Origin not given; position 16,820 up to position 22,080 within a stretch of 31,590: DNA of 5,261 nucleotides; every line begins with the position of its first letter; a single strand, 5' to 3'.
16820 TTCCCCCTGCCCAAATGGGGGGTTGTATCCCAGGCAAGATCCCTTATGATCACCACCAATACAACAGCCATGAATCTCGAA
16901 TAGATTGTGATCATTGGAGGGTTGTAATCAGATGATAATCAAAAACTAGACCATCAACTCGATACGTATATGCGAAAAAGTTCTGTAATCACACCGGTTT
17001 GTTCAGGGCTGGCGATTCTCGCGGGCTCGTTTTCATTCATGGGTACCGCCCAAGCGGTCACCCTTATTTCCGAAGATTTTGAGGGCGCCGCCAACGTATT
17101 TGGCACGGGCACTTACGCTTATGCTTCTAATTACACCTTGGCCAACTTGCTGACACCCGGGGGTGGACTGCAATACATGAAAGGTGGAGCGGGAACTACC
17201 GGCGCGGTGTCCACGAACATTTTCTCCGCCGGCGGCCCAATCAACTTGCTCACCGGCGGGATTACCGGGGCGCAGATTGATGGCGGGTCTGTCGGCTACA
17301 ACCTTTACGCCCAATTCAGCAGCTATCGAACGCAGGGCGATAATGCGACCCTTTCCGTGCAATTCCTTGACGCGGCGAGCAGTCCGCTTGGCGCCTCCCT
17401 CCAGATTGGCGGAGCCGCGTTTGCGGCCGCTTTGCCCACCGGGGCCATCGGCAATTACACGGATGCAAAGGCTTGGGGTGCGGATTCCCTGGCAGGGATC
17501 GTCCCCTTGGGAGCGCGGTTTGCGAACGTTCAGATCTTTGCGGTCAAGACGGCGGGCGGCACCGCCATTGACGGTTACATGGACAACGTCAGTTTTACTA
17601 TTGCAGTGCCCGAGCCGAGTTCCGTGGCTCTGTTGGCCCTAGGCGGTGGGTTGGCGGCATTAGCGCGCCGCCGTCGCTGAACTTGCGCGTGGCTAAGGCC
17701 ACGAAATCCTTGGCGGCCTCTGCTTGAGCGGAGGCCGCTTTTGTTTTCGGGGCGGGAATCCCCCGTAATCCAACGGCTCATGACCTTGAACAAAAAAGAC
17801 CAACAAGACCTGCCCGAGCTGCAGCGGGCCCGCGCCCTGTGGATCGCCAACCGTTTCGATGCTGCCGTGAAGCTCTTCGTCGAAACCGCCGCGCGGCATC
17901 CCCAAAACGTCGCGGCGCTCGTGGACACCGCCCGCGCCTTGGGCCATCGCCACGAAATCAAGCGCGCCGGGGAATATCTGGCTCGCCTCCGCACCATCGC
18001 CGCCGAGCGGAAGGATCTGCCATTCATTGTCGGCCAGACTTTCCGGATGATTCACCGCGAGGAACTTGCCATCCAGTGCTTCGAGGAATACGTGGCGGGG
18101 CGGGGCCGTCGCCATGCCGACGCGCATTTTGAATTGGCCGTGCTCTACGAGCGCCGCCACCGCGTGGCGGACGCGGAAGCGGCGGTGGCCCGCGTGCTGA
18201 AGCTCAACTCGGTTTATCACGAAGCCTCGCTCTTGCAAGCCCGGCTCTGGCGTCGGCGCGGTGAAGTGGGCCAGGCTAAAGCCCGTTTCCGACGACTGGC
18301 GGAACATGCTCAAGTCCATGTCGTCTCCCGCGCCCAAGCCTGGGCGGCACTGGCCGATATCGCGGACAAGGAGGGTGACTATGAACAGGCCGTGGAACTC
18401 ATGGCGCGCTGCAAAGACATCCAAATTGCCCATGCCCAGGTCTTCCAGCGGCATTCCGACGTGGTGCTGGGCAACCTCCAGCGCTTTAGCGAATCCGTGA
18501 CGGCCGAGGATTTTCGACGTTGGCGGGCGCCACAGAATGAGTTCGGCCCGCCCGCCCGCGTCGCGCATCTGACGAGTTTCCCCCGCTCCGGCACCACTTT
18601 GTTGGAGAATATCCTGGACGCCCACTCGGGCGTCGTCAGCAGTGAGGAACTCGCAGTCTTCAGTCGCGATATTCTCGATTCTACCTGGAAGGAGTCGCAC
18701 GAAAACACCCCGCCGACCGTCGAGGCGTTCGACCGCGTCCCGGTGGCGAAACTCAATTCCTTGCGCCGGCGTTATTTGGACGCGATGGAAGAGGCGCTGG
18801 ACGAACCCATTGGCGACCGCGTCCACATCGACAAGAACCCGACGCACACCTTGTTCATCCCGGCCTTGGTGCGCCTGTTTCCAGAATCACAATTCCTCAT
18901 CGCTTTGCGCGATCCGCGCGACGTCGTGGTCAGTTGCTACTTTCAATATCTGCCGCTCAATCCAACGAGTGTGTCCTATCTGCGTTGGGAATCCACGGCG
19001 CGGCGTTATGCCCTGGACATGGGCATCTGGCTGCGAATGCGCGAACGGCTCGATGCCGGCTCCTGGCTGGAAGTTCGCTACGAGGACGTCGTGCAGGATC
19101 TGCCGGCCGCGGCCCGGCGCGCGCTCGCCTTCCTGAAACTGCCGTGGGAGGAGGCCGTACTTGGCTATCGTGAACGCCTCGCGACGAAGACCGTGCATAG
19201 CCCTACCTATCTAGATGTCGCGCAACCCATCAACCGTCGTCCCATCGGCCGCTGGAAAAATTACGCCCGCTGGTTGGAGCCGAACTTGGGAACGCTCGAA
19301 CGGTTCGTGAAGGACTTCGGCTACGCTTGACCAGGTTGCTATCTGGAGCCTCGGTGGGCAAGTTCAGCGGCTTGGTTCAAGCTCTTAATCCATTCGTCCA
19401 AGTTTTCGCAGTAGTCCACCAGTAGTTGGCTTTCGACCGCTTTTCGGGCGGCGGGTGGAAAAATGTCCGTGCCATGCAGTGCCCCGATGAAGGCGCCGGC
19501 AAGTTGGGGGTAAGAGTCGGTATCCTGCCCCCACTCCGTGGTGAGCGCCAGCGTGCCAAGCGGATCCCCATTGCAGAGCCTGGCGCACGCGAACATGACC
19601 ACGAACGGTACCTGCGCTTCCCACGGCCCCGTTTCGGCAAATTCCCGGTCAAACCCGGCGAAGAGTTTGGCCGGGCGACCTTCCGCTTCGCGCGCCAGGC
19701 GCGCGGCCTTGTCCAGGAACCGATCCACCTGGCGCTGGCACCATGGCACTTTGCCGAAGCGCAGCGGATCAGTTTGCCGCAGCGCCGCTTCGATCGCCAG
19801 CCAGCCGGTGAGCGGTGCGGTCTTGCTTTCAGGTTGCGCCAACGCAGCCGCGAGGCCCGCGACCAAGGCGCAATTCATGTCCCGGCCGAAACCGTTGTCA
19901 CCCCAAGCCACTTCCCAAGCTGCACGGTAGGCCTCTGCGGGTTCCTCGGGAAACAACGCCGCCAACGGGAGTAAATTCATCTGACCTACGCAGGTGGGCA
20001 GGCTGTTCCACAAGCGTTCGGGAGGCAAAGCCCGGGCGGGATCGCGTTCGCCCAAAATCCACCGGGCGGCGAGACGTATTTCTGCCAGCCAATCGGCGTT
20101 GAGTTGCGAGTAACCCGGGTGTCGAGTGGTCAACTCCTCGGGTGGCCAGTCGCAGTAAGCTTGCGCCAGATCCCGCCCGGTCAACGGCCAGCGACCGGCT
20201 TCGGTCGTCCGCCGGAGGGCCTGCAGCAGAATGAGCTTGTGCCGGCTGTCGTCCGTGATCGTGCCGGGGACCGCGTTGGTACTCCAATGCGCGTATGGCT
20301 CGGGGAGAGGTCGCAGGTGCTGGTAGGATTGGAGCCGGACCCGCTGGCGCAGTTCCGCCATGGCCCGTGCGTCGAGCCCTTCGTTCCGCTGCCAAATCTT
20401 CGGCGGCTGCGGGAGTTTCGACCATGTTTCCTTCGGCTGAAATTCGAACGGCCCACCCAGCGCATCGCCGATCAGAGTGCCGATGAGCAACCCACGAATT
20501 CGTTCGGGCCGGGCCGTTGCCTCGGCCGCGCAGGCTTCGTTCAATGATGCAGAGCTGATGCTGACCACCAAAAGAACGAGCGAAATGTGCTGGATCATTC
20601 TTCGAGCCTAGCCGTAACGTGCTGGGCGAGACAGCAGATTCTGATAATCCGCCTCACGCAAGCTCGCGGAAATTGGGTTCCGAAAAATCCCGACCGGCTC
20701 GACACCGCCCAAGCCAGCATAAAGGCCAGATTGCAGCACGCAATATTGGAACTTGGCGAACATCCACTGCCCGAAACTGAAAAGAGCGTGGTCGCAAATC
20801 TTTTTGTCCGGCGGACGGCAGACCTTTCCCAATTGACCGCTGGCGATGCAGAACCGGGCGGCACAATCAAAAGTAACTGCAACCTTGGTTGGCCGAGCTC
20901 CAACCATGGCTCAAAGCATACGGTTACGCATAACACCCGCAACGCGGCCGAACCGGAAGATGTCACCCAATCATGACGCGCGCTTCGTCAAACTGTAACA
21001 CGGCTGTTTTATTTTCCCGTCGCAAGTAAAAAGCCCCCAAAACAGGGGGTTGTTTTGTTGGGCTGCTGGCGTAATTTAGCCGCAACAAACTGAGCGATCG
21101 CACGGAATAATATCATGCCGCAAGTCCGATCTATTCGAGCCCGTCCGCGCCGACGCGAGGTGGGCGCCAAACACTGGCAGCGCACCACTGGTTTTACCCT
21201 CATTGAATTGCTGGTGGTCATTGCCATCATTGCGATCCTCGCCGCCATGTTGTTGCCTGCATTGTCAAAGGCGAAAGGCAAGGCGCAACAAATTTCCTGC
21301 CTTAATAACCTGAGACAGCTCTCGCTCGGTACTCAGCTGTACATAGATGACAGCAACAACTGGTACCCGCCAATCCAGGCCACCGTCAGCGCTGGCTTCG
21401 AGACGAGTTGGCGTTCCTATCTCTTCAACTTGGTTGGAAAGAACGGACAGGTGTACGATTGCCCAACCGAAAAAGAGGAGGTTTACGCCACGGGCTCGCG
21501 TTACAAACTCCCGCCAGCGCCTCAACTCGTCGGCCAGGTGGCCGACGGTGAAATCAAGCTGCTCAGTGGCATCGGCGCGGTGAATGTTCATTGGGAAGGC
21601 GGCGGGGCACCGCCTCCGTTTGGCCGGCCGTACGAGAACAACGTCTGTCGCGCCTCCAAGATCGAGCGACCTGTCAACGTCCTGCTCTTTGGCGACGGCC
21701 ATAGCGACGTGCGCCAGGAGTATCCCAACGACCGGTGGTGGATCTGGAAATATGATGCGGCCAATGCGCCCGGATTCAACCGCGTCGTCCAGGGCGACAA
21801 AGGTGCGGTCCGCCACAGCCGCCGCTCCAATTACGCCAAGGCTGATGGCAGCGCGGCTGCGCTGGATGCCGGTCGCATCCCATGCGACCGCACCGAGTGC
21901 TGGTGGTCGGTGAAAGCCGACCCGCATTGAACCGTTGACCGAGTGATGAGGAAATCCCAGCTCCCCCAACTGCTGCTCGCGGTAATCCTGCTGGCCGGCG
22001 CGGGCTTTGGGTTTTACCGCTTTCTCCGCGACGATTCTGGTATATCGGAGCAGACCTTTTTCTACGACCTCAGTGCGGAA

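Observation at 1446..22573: One 19-nt box abutting the -35 element recurs at six promoters, suggesting a single ~24-kb regulon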

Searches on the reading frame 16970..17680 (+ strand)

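Call 10: search_protein_families(library=pfam, proteins=[window:16970-17680:+])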
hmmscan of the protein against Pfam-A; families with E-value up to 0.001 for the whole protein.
window:16970-17680:+ (236 aa): 1 family
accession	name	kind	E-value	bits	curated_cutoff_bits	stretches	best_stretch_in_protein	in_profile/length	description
PF07589.16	PEP-CTERM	-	3.5e-06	27.3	20.7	1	212-236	1-24/24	PEP-CTERM motif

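Call 57: search_protein_families(library=ncbifam, proteins=[window:16970-17680:+], max_evalue=0.00001)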
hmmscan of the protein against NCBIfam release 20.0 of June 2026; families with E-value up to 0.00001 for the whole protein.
window:16970-17680:+ (236 aa): 3 families
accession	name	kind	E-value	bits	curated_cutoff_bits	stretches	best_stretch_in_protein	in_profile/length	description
NF038129.1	PEP_NF038129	equivalog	2.4e-06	27.5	65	0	202-236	161-194/194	NF038129 family PEP-CTERM protein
NF038120.1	PEP_CTERM_QFxxD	subfamily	2.6e-06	27.5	80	0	204-236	185-215/215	NF038120 family PEP-CTERM protein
TIGR02595.1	PEP_CTERM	domain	4.9e-06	27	16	1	213-236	1-24/24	PEP-CTERM sorting domain-containing protein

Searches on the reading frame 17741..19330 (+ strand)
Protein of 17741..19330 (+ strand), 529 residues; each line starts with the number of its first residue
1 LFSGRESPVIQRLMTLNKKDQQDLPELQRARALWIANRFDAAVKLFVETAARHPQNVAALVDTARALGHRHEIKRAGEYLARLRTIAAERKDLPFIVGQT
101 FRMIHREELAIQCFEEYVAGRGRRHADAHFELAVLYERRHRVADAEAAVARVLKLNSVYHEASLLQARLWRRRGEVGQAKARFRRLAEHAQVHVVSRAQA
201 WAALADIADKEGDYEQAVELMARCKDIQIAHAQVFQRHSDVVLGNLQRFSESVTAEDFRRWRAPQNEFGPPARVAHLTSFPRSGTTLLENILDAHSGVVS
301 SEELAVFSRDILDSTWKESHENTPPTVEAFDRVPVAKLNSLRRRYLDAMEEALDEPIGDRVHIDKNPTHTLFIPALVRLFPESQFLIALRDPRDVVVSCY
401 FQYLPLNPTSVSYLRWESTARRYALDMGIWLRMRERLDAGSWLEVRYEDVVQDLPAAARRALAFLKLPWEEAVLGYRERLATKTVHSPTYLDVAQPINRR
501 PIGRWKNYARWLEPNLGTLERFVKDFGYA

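Call 10: search_protein_families(library=pfam, proteins=[window:17741-19330:+])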
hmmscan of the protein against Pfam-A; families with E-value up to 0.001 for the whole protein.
window:17741-19330:+ (529 aa): 8 families
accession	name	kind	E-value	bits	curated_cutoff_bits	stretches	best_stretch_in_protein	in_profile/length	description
PF13469.12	Sulfotransfer_3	-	1.8e-32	113.8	27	1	278-471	5-216/216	Sulfotransferase family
PF00685.33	Sulfotransfer_1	-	5e-09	36.4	22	1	277-472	6-186/255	Sulfotransferase domain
PF13432.12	TPR_16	-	2.1e-08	34.9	32.7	0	110-154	16-59/65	Tetratricopeptide repeat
PF14559.12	TPR_19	-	1.6e-07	32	25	0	34-86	2-54/68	Tetratricopeptide repeat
PF07719.23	TPR_2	-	3.5e-07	30.3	27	0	126-156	1-31/34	Tetratricopeptide repeat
PF13431.12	TPR_17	-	3.1e-06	27.5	24.4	0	125-146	12-33/34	Tetratricopeptide repeat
PF00515.34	TPR_1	-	1.6e-05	24.9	27.8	0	198-219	1-22/34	Tetratricopeptide repeat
PF13181.12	TPR_8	-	0.00035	21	25.7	0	198-227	1-30/34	Tetratricopeptide repeat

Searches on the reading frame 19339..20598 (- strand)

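Call 10: search_protein_families(library=pfam, proteins=[window:19339-20598:-])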
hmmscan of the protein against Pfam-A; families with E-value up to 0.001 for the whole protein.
window:19339-20598:- (419 aa): 1 family
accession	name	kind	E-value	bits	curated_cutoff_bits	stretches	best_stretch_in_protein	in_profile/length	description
PF03747.19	ADP_ribosyl_GH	-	2e-27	97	26.2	1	36-382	1-286/287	ADP-ribosylglycohydrolase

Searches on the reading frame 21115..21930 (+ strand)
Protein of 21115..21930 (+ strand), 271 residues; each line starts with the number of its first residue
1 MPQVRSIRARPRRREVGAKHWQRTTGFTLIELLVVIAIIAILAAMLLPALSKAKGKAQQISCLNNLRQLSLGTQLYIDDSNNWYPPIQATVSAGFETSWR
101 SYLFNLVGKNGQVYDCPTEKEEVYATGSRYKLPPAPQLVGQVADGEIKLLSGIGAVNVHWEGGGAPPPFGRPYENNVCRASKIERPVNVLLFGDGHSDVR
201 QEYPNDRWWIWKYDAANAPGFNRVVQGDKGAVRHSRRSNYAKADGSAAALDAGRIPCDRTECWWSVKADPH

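Call 11: search_protein_families(library=pfam, proteins=[window:21115-21930:+])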
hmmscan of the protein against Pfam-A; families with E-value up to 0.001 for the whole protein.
window:21115-21930:+ (271 aa): 1 family
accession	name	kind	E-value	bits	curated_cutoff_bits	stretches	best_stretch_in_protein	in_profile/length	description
PF07963.17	N_methyl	-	1.4e-08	34.4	21.2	1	24-47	4-27/27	Prokaryotic N-terminal methylation motif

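Call 57: search_protein_families(library=ncbifam, proteins=[window:21115-21930:+], max_evalue=0.00001)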
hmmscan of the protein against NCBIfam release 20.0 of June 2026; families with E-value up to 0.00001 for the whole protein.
window:21115-21930:+ (271 aa): 7 families
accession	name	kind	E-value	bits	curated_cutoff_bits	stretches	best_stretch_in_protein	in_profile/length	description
NF041775.1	typeIV_PilA_Myxo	equivalog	2.8e-08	34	400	1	22-72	8-58/214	type IV pilin protein PilA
TIGR01710.1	typeII_sec_gspG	equivalog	7.1e-08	32.6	88.85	1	26-85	2-60/134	type II secretion system major pseudopilin GspG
NF040999.1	pilin_ComGC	equivalog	1.7e-07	31.4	75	1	25-67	2-44/84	competence type IV pilus major pilin ComGC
NF007862.0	PRK10574.1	equivalog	3e-07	30.6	138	1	23-58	3-38/145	prepilin peptidase-dependent pilin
TIGR01708.2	typeII_sec_gspH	equivalog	4.6e-07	30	80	1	25-59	2-38/169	type II secretion system minor pseudopilin GspH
TIGR02532.1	IV_pilin_GFxxxE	domain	1.1e-06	28.2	16.3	1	25-47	2-24/24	prepilin-type N-terminal cleavage/methylation domain-containing protein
NF041013.1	T4P_ComGE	equivalog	3e-06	27.3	49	1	25-59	4-38/83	competence type IV pilus minor pilin ComGE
